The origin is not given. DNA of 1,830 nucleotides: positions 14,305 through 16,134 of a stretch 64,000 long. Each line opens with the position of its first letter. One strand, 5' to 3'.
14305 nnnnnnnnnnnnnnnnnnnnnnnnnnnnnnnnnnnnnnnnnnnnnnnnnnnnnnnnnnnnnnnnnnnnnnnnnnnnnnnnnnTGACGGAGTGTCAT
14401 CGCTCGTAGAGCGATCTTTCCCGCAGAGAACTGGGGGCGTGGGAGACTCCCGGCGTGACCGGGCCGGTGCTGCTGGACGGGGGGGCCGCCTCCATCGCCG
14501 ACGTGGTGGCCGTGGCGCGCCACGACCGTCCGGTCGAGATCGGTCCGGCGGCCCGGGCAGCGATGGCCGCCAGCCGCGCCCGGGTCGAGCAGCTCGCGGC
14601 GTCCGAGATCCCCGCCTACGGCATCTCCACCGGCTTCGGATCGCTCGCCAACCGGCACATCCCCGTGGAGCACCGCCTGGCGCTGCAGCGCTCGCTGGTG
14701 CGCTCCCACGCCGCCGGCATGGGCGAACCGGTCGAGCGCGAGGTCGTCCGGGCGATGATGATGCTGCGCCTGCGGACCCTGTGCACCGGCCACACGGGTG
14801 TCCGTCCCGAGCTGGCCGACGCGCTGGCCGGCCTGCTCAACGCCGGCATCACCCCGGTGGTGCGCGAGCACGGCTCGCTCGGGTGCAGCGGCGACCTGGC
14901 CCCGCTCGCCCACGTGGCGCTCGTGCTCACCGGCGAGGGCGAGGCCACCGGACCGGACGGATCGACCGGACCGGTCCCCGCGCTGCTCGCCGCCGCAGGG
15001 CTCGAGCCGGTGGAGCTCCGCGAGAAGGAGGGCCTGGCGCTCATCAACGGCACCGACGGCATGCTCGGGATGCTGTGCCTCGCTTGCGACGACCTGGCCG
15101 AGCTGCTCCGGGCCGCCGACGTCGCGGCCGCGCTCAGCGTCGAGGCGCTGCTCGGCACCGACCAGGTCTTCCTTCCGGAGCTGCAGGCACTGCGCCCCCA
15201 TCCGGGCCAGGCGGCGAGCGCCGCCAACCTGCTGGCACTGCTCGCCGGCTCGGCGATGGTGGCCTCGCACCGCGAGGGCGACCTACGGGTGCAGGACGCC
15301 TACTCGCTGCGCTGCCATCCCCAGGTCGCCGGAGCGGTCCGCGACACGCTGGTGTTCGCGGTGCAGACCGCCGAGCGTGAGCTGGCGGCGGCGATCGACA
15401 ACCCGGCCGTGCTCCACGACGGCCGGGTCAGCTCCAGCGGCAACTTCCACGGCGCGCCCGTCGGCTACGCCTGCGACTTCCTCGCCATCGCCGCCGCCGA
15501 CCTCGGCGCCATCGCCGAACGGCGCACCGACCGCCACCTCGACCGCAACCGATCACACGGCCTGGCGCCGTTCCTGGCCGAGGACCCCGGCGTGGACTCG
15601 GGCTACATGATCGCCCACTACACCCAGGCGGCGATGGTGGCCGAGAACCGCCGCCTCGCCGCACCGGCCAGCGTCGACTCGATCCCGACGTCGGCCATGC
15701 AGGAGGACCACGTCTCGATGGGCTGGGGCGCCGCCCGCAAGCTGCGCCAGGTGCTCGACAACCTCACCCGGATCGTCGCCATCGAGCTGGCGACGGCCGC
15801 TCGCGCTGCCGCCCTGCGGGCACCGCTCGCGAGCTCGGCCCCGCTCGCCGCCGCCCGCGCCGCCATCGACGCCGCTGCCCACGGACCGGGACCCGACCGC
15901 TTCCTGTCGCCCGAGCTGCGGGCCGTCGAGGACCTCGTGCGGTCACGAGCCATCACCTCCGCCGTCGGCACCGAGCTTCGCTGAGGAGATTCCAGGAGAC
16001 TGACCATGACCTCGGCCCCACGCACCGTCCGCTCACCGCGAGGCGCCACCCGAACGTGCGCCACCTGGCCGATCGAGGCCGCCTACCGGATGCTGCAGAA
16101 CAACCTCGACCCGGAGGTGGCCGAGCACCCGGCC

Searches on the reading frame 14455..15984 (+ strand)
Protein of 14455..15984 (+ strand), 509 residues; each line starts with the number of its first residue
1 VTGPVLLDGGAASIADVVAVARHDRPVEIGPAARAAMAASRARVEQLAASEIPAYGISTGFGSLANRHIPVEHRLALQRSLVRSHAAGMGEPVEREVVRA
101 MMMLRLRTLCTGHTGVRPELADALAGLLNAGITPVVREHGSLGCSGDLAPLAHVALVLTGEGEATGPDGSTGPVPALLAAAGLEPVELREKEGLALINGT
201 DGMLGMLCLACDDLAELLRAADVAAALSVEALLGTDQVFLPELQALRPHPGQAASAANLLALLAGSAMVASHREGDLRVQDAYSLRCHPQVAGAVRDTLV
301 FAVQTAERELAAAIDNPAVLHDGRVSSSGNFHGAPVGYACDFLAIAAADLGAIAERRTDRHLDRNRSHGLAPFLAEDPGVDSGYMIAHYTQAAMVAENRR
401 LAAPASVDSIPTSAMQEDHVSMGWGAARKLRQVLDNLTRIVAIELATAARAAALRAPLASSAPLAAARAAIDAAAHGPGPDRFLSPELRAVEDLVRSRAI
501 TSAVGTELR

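Call 8: search_protein_families(library=pfam, proteins=[window:14455-15984:+])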
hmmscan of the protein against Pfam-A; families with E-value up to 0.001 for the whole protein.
window:14455-15984:+ (509 aa): 1 family
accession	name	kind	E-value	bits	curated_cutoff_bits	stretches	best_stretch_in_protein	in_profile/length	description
PF00221.24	Lyase_aromatic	-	8.4e-179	595.5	27.3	1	13-471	2-464/466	Aromatic amino acid lyase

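Call 68: find_homologous_proteins(query=window:14455-15984:+, max_evalue=1e-150)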
Query window:14455-15984:+ (509 aa): 7971 proteins with E <= 1e-150 among 8000 candidates; the best 120 are listed.
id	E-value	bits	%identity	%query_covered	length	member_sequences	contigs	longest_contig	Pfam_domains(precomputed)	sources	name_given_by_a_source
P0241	0.0e+0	1068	100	100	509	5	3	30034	PF00221.25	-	-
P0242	8.1e-259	878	84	99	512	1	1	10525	PF00221.25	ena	-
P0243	6.0e-248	842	81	99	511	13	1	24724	PF00221.25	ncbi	-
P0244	6.9e-219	746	72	99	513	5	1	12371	PF00221.25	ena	-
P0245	1.2e-214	732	73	98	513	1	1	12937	PF00221.25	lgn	-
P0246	9.1e-212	722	71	98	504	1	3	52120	PF00221.25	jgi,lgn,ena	-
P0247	1.2e-210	719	71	98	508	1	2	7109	PF00221.25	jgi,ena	-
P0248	3.7e-210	717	74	94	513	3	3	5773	PF00221.25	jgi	-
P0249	8.3e-210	716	70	98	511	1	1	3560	PF00221.25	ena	-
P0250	8.3e-210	716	70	98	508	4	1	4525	PF00221.25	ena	-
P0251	1.2e-209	715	72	98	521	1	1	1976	PF00221.25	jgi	jgi:histidine ammonia-lyase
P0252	1.2e-209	715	70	99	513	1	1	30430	PF00221.25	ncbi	-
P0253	2.2e-209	715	70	99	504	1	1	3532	PF00221.25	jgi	jgi:histidine ammonia-lyase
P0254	3.5e-209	714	71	98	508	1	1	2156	PF00221.25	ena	-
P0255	8.2e-209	713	70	99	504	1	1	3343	PF00221.25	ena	-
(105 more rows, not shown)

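Call 69: find_encoding_contigs(protein=P0242, flank=10000, max_places=3)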
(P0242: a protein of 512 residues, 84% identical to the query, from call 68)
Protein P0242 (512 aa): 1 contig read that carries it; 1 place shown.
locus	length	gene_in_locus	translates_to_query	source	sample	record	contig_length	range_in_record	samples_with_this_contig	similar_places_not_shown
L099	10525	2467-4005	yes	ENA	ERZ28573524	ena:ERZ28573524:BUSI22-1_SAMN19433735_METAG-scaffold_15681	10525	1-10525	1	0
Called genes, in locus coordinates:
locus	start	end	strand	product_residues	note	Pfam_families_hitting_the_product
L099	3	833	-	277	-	?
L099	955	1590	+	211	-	PF05962:HutD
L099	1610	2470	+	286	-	PF01418:HTH_6, PF01380:SIS (weak)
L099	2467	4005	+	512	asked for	PF00221:Lyase_aromatic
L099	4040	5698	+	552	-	PF17391:Urocanase_N, PF01175:Urocanase, PF17392:Urocanase_C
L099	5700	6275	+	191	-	PF01327:Pep_deformylase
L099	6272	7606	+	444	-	PF01979:Amidohydro_1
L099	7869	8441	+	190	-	PF01979:Amidohydro_1, PF07969:Amidohydro_3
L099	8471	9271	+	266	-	PF00702:Hydrolase (faint), PF05116:S6PP (faint), PF08282:Hydrolase_3, PF12710:HAD (faint)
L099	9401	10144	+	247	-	PF00106:adh_short, PF08659:KR, PF13561:adh_short_C2, PF23441:SDR (weak)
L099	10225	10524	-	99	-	?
